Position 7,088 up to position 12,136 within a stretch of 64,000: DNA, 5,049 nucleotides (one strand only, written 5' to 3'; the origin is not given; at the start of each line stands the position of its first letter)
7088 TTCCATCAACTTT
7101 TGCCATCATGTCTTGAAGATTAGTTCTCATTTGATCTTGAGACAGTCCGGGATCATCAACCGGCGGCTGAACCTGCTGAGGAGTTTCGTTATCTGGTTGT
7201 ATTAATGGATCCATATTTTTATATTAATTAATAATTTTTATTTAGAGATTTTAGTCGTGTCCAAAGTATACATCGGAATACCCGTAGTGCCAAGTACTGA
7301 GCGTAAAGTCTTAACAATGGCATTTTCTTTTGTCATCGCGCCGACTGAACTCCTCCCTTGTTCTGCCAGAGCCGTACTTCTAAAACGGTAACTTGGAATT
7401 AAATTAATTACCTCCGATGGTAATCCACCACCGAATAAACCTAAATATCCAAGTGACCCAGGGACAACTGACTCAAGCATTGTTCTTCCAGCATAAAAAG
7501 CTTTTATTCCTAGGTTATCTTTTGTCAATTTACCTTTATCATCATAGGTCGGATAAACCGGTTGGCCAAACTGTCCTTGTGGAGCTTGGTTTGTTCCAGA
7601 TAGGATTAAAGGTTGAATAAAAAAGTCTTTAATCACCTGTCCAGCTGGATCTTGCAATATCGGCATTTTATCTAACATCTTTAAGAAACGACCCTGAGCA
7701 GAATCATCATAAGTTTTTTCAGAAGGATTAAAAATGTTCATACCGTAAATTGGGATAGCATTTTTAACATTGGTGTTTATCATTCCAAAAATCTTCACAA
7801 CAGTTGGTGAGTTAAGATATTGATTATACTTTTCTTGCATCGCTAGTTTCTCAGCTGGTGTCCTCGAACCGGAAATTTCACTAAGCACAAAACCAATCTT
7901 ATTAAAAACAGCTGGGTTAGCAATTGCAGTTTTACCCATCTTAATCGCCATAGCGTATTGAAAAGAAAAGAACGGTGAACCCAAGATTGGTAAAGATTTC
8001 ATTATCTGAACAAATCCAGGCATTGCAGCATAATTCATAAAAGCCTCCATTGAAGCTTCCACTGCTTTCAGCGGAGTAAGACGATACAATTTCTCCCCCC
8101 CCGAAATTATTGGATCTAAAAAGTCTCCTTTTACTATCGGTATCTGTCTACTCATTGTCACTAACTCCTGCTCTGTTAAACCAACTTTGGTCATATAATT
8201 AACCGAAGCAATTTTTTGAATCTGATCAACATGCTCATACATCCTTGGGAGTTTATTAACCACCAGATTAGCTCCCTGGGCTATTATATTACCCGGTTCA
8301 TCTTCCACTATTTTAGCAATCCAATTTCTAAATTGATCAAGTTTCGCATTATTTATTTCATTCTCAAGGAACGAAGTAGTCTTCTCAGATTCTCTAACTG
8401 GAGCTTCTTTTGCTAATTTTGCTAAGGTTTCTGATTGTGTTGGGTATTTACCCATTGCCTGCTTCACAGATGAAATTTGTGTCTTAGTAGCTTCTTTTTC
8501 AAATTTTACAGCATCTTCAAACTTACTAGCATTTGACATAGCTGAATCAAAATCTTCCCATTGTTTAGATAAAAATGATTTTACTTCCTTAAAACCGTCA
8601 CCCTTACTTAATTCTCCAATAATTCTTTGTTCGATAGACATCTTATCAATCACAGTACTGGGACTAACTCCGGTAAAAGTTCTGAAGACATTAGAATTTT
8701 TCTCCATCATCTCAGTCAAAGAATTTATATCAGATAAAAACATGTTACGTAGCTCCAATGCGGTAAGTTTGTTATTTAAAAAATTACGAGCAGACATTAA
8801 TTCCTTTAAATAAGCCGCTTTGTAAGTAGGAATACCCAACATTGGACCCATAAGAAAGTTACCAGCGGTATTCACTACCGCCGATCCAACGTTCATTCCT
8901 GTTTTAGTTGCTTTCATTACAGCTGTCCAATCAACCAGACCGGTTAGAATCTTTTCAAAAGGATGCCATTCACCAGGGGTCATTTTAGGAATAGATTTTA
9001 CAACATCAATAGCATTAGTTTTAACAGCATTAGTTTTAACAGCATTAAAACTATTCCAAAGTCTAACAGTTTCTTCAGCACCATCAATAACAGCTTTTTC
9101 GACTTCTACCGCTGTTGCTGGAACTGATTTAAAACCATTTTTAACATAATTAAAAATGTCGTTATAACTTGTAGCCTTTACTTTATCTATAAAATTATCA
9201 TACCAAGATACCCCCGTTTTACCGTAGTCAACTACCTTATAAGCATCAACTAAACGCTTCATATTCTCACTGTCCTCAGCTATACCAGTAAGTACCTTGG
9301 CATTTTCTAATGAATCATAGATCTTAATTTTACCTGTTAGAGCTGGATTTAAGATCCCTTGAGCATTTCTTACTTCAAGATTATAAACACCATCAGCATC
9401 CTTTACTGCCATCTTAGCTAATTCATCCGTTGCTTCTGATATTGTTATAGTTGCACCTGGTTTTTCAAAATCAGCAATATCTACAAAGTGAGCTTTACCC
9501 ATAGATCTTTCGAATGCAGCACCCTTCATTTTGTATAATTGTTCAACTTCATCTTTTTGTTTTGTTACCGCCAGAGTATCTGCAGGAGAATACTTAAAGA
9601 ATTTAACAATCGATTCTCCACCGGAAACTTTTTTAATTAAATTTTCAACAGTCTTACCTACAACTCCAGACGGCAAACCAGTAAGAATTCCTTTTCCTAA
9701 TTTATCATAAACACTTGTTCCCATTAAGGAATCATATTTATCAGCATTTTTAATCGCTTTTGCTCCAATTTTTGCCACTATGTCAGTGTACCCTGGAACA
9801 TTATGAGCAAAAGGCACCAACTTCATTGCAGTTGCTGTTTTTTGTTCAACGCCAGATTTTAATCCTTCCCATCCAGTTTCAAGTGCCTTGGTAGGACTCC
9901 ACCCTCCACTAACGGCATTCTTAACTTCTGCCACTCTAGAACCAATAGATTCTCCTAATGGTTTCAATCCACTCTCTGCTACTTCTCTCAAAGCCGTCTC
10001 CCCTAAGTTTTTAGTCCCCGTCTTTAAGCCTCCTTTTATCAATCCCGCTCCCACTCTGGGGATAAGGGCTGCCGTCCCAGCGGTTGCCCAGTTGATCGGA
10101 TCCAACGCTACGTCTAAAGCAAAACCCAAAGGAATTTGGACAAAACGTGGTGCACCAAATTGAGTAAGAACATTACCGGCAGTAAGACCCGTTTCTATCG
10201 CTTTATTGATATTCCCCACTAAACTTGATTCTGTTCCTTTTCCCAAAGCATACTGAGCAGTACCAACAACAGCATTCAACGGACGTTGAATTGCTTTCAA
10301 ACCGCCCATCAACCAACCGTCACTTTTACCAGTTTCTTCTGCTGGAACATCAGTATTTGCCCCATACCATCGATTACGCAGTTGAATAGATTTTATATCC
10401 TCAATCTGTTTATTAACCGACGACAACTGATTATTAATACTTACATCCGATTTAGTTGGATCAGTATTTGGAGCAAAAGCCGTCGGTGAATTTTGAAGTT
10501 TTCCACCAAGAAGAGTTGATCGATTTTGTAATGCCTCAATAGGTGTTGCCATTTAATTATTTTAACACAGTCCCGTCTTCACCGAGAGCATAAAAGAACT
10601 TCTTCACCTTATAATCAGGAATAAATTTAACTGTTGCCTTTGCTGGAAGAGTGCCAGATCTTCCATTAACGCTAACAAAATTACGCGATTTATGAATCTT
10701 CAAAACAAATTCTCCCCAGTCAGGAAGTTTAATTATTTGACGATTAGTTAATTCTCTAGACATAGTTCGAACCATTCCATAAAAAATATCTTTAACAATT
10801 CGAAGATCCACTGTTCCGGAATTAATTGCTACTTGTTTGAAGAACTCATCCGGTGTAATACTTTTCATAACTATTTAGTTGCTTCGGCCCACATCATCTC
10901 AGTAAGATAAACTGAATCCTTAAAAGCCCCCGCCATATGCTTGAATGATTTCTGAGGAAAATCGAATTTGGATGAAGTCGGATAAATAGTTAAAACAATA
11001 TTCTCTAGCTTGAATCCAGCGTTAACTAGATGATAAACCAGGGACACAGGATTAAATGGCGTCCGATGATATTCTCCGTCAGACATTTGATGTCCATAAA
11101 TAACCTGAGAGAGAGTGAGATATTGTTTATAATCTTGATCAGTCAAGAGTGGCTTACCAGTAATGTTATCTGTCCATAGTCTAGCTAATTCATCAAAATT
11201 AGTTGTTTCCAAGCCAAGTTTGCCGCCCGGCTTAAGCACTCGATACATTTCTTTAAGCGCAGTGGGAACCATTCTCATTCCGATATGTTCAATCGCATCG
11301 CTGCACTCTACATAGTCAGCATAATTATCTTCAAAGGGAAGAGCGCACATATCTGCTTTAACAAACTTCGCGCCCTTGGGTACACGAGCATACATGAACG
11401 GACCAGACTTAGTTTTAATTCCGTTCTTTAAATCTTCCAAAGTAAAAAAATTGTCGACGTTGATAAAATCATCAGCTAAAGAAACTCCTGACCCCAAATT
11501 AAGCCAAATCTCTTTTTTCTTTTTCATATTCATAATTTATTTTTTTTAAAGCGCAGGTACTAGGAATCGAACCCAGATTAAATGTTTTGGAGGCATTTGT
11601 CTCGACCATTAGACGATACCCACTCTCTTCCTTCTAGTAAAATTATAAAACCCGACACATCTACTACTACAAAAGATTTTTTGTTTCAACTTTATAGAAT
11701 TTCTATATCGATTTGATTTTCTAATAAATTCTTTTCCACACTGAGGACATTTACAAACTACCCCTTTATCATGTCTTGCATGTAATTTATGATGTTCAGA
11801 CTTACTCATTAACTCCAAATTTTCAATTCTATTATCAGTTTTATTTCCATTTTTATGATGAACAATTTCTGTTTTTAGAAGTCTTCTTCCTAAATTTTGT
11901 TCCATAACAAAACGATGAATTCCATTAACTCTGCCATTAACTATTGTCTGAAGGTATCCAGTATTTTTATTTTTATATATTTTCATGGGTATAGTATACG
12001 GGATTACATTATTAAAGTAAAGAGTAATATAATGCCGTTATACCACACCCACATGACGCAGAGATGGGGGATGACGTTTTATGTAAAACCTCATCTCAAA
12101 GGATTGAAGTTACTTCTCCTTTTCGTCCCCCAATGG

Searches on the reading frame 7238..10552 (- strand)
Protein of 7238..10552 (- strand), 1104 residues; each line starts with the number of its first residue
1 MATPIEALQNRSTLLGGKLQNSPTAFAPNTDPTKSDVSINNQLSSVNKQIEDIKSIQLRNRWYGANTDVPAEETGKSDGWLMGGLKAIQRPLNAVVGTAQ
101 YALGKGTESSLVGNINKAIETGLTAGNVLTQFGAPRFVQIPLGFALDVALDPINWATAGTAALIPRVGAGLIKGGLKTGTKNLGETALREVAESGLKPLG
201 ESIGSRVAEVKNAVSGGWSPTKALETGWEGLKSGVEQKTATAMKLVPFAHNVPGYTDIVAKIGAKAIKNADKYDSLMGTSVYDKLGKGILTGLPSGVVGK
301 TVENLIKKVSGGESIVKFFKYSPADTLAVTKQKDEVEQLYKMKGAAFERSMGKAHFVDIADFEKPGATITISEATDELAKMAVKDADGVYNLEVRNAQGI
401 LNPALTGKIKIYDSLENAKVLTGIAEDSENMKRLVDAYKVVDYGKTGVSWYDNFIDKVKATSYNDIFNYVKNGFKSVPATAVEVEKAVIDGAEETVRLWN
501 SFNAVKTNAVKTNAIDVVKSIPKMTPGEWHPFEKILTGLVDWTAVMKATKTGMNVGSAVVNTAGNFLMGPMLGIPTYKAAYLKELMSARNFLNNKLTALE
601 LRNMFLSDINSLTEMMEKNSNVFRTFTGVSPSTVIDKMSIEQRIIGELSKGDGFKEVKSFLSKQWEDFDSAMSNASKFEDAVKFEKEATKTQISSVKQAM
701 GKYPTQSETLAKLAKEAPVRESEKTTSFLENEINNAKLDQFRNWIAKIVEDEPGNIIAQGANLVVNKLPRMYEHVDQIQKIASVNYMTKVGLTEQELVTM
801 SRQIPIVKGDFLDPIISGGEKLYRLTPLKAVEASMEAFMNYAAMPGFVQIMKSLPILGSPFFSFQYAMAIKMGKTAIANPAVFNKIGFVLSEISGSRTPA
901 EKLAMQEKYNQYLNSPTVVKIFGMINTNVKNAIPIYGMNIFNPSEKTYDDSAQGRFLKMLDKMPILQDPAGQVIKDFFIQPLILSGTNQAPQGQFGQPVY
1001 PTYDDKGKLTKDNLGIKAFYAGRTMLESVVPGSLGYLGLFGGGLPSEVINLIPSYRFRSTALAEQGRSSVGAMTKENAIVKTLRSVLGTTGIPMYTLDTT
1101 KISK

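Call 9: search_protein_families(library=pfam, proteins=[window:7238-10552:-], max_evalue=0.1)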
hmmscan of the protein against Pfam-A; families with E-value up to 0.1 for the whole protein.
window:7238-10552:- (1104 aa): 2 families
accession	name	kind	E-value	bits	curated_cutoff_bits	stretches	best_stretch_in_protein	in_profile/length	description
PF17936.7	Big_6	-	0.0039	17.8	27.6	0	365-398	23-56/83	Bacterial Ig domain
PF01282.25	Ribosomal_S24e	-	0.049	14.2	24.5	0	366-419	24-76/95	Ribosomal protein S24e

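Call 10: search_protein_families(library=phrogs, proteins=[window:7238-10552:-], max_evalue=0.1)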
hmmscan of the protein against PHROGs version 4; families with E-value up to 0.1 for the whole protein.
window:7238-10552:- (1104 aa): 0 families

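Call 102: find_homologous_proteins(query=window:7238-10549:-, max_evalue=1e-20)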
Query window:7238-10549:- (1103 aa): 79 proteins with E <= 1e-20 among 8000 candidates.
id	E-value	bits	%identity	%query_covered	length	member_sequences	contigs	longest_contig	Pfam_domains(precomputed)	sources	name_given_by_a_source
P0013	0.0e+0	2441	100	100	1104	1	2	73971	-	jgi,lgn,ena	-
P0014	0.0e+0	1491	62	100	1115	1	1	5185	-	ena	-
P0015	0.0e+0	1214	52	100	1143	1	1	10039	-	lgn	-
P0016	0.0e+0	1135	52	100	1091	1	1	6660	-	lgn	-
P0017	0.0e+0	1133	52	100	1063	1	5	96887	-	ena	-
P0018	0.0e+0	1079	48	100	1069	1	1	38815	-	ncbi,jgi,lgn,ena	ncbi:MAG: hypothetical protein WC069_05890 [Candidatus Shapirobacteria bacterium]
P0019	0.0e+0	1067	50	100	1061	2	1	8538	-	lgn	-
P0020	0.0e+0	1057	49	100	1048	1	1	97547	-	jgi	-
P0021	0.0e+0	1056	48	100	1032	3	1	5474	-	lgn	-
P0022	0.0e+0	1044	48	100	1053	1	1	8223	-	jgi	jgi:hypothetical protein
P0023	0.0e+0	1022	48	100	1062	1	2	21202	-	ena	-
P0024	0.0e+0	1018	46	100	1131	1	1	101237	-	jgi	jgi:hypothetical protein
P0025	0.0e+0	1018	47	99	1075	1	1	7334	-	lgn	-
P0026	1.1e-296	1005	45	99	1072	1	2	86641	-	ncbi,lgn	-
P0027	8.5e-295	999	46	100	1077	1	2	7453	-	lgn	-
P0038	1.8e-281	955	44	100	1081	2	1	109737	-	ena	-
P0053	3.3e-249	848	41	100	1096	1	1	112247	-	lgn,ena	-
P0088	2.5e-85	305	28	99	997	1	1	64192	-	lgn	-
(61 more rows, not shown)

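Call 106: find_encoding_contigs(protein=P0017, flank=10000, max_places=1)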
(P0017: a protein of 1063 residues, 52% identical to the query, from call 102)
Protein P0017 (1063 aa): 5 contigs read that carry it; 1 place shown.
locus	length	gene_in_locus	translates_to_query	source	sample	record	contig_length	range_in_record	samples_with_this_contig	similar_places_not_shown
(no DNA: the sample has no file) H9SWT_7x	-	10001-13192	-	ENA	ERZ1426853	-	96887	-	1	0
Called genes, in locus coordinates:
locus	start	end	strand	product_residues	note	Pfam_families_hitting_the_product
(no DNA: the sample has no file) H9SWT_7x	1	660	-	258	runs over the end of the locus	-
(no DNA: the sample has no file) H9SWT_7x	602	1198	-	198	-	-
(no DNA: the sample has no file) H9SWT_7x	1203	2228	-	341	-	PF05443:ROS_MUCR (weak), PF18780:HNH_repeat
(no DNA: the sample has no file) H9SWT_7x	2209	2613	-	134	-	-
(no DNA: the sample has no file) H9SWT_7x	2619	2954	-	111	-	-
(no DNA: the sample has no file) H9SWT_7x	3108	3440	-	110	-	-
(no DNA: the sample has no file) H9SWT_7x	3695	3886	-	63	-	-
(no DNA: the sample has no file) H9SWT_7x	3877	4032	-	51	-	-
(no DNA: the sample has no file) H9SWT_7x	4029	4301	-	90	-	-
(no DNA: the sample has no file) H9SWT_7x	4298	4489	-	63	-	-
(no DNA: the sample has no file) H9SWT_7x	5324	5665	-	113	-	-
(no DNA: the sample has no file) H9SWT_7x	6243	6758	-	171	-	PF13392:HNH_3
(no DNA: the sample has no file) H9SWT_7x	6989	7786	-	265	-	-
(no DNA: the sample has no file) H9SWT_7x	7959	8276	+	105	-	-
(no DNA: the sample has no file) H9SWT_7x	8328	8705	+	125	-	-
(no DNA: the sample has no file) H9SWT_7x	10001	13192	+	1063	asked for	-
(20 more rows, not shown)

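Call 107: find_encoding_contigs(protein=P0020, flank=10000, max_places=1)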
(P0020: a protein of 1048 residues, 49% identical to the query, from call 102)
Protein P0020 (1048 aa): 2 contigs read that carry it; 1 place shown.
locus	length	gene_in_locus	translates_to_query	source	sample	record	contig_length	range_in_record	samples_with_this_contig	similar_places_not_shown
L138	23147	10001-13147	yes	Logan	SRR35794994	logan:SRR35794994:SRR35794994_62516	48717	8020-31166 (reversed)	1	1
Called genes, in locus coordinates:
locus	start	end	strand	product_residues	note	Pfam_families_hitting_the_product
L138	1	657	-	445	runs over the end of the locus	-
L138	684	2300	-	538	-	PF14395:COOH-NH2_lig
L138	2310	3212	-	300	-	-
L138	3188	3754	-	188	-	-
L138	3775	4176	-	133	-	-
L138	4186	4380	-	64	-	-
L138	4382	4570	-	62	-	-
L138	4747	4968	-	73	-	-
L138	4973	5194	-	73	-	-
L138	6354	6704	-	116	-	-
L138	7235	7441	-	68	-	-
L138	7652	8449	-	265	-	-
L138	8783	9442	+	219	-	PF08241:Methyltransf_11, PF13649:Methyltransf_25, PF01209:Ubie_methyltran (faint), PF13847:Methyltransf_31 (weak)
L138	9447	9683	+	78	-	PF00462:Glutaredoxin, PF05768:Glrx-like (weak), PF13192:Thioredoxin_3, PF13417:GST_N_3 (weak)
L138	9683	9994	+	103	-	PF00216:Bac_DNA_binding (weak)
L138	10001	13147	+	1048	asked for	-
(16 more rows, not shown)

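Call 108: find_encoding_contigs(protein=P0018, flank=10000, max_places=1)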
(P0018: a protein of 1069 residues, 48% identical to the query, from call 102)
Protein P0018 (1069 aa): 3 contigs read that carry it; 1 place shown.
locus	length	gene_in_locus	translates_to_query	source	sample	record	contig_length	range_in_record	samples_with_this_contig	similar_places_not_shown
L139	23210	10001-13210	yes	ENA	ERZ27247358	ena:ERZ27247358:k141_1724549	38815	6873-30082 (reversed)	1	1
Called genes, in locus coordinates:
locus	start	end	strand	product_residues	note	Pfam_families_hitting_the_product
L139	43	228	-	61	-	-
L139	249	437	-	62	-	-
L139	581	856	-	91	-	PF14025:DUF4241 (weak)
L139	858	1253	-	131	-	-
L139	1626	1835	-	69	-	-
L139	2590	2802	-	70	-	-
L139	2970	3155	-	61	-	-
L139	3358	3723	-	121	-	-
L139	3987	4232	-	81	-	-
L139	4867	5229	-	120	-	-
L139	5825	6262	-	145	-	-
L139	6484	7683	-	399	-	-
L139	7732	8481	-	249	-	-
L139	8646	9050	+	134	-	-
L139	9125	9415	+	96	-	-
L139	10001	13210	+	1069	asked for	-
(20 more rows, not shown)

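Call 111: find_encoding_contigs(protein=P0053, flank=10000, max_places=1)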
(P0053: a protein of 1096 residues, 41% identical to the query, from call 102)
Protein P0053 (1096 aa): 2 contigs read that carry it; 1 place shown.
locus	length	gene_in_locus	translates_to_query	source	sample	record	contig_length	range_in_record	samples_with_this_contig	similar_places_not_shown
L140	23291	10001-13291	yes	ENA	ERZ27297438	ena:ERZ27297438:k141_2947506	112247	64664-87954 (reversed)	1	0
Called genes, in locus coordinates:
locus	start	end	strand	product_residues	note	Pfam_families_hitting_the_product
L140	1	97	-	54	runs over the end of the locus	-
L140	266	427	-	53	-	-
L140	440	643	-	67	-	-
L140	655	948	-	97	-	-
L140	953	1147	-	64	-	-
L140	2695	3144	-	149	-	-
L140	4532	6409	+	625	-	PF01471:PG_binding_1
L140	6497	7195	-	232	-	-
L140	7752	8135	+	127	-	-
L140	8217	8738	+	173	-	-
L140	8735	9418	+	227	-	PF13489:Methyltransf_23 (weak), PF13847:Methyltransf_31, PF08241:Methyltransf_11, PF01209:Ubie_methyltran (weak), PF13649:Methyltransf_25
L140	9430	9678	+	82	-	PF00462:Glutaredoxin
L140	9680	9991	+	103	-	PF18291:HU-HIG (weak), PF00216:Bac_DNA_binding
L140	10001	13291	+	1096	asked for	-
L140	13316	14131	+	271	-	PF11999:Ice_binding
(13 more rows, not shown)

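Call 112: find_encoding_contigs(protein=P0038, flank=10000, max_places=1)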
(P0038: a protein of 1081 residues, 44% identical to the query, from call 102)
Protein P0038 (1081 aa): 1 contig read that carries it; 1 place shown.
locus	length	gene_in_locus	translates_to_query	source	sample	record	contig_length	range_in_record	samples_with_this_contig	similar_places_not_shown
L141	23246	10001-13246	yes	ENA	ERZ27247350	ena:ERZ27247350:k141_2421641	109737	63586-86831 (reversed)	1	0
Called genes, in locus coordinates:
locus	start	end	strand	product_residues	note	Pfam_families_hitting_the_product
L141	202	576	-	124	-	-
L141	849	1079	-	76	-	-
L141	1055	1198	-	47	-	-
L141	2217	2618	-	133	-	-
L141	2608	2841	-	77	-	-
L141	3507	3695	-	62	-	-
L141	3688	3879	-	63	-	-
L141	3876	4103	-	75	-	-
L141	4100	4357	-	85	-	-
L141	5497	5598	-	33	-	-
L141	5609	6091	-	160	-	-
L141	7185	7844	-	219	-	PF08282:Hydrolase_3 (weak)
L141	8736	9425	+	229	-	PF08241:Methyltransf_11, PF13649:Methyltransf_25, PF13847:Methyltransf_31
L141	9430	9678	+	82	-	PF00462:Glutaredoxin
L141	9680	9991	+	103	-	PF00216:Bac_DNA_binding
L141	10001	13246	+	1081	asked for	-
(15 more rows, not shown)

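Call 113: find_encoding_contigs(protein=P0088, flank=10000, max_places=1)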
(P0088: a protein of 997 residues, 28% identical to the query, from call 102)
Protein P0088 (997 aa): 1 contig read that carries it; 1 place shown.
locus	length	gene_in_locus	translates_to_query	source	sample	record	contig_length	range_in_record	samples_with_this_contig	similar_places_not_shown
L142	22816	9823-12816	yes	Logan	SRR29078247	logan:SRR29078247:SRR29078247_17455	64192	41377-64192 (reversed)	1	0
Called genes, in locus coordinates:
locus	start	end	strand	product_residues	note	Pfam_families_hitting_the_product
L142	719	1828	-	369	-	-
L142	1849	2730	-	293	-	PF12224:Amidoligase_2 (faint)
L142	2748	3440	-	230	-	-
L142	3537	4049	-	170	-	PF18406:DUF1281_C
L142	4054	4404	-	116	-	-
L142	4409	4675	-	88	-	-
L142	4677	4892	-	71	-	-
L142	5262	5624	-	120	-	-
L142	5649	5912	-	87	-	-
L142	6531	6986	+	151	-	-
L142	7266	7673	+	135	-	-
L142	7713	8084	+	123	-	-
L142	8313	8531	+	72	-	-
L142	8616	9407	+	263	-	-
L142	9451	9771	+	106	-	PF00216:Bac_DNA_binding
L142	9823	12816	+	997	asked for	-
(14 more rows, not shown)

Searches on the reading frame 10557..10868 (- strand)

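Call 9: search_protein_families(library=pfam, proteins=[window:10557-10868:-], max_evalue=0.1)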
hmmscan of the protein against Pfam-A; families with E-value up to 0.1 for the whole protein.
window:10557-10868:- (103 aa): 3 families
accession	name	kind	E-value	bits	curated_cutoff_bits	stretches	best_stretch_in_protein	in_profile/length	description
PF00216.26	Bac_DNA_binding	-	1.3e-06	29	22.4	1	6-90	3-87/90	Bacterial DNA-binding protein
PF18291.6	HU-HIG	-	0.00067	20.1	26.2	1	3-90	31-116/125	HU domain fused to wHTH, Ig, or Glycine-rich motif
PF18175.6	HU-CCDC81_bac_2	-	0.087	13.2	35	0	33-65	26-58/70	CCDC81-like prokaryotic HU domain 2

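Call 10: search_protein_families(library=phrogs, proteins=[window:10557-10868:-], max_evalue=0.1)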
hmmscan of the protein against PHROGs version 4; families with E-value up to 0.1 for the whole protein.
window:10557-10868:- (103 aa): 1 family
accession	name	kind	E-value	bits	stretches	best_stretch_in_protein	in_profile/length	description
phrog_379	-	DNA, RNA and nucleotide metabolism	2.6e-05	24.8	1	1-91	27-117/138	DNA binding protein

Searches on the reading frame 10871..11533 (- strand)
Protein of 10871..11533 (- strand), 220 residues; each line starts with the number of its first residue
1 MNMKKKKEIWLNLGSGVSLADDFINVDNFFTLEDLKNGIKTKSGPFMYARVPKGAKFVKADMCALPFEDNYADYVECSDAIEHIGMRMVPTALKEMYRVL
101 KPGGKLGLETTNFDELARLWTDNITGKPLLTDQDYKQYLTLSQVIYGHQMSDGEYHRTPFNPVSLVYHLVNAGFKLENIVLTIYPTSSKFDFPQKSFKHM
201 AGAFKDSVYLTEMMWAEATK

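Call 9: search_protein_families(library=pfam, proteins=[window:10871-11533:-], max_evalue=0.1)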
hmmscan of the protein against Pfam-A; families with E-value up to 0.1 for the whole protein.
window:10871-11533:- (220 aa): 8 families
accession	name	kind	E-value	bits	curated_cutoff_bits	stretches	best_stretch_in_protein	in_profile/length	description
PF08241.18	Methyltransf_11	-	1.1e-12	48.8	21.2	1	53-106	43-93/95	Methyltransferase domain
PF13649.12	Methyltransf_25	-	3.9e-10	40.7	27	1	54-104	47-97/97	Methyltransferase domain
PF01209.24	Ubie_methyltran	-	3.3e-07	30.3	20.1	1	56-110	101-154/233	ubiE/COQ5 methyltransferase family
PF13847.12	Methyltransf_31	-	4.9e-05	23.5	27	1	53-125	54-127/145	Methyltransferase domain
PF13489.12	Methyltransf_23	-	0.00012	22.2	27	1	64-122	74-131/164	Methyltransferase domain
PF08242.18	Methyltransf_12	-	0.00032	21.8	30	1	64-106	57-98/98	Methyltransferase domain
PF05148.21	Methyltransf_8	-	0.011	16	27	1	52-106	103-154/219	Hypothetical methyltransferase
PF20922.3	Anamorsin_N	-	0.081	13.1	27.1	0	91-112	70-91/163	Anamorsin, N-terminal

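Call 10: search_protein_families(library=phrogs, proteins=[window:10871-11533:-], max_evalue=0.1)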
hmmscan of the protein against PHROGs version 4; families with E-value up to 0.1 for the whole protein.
window:10871-11533:- (220 aa): 4 families
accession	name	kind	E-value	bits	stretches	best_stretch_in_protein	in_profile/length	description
phrog_5399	-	other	0.00047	21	1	57-108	28-79/149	SAM-dependent methyltransferase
phrog_4752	-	other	0.011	16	1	57-106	107-156/241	tRNA methyltransferase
phrog_29278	-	unknown function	0.014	16.5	1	18-44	19-45/77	-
phrog_22502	-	other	0.032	14.9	1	59-113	126-178/276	methyltransferase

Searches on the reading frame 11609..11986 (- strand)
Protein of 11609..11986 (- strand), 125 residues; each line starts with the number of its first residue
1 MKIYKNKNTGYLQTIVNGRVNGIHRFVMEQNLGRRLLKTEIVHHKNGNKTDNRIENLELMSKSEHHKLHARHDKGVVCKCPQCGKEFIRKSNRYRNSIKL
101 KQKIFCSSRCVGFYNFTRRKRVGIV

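Call 9: search_protein_families(library=pfam, proteins=[window:11609-11986:-], max_evalue=0.1)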
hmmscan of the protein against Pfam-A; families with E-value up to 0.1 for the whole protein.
window:11609-11986:- (125 aa): 3 families
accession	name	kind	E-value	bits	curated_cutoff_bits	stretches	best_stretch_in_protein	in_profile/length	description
PF13392.12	HNH_3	-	6.1e-14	51.8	24.8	1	23-66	3-45/46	HNH endonuclease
PF07754.17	HVO_2753_ZBP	-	0.0027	17.9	33.2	1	72-96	11-35/46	Small zinc finger protein HVO_2753-like, Zn-binding pocket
PF00096.32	zf-C2H2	-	0.019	15.8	25.2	1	78-92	1-15/23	Zinc finger, C2H2 type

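Call 10: search_protein_families(library=phrogs, proteins=[window:11609-11986:-], max_evalue=0.1)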
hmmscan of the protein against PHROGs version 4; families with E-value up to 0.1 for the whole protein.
window:11609-11986:- (125 aa): 27 families (the best 25 are shown)
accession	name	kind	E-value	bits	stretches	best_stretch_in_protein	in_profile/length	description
phrog_14913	-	DNA, RNA and nucleotide metabolism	3.4e-17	63.9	1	23-114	42-131/149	HNH endonuclease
phrog_7545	-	DNA, RNA and nucleotide metabolism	1.4e-15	58.8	1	23-74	86-138/160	HNH endonuclease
phrog_59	-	DNA, RNA and nucleotide metabolism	2e-13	51.5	1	5-73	170-239/423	HNH endonuclease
phrog_20891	-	DNA, RNA and nucleotide metabolism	5e-13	50.2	1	17-63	150-196/219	HNH endonuclease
phrog_959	-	DNA, RNA and nucleotide metabolism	8.7e-13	49.2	1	6-74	40-111/138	HNH endonuclease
phrog_10730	-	DNA, RNA and nucleotide metabolism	1.4e-12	48.8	1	16-73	89-145/234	HNH endonuclease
phrog_15471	-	DNA, RNA and nucleotide metabolism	1.1e-10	42.7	1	5-112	12-129/183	HNH endonuclease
phrog_21964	-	DNA, RNA and nucleotide metabolism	3.4e-09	37.7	1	18-73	161-216/244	HNH endonuclease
phrog_30377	-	DNA, RNA and nucleotide metabolism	5.2e-09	37.2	1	12-72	1-58/82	HNH endonuclease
phrog_99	-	DNA, RNA and nucleotide metabolism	2.2e-08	35.2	1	6-71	145-207/383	HNH endonuclease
phrog_19902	-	DNA, RNA and nucleotide metabolism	6.6e-08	33.5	1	16-97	82-164/221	HNH endonuclease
phrog_25114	-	unknown function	2.2e-07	31.9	1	9-73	64-135/156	-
phrog_1492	-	DNA, RNA and nucleotide metabolism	7.1e-07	29.7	1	9-65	96-155/414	HNH endonuclease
phrog_1271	-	DNA, RNA and nucleotide metabolism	5.6e-06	27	2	33-72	279-319/361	HNH endonuclease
phrog_1891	-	DNA, RNA and nucleotide metabolism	0.0001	22.8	1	38-72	181-215/255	HNH endonuclease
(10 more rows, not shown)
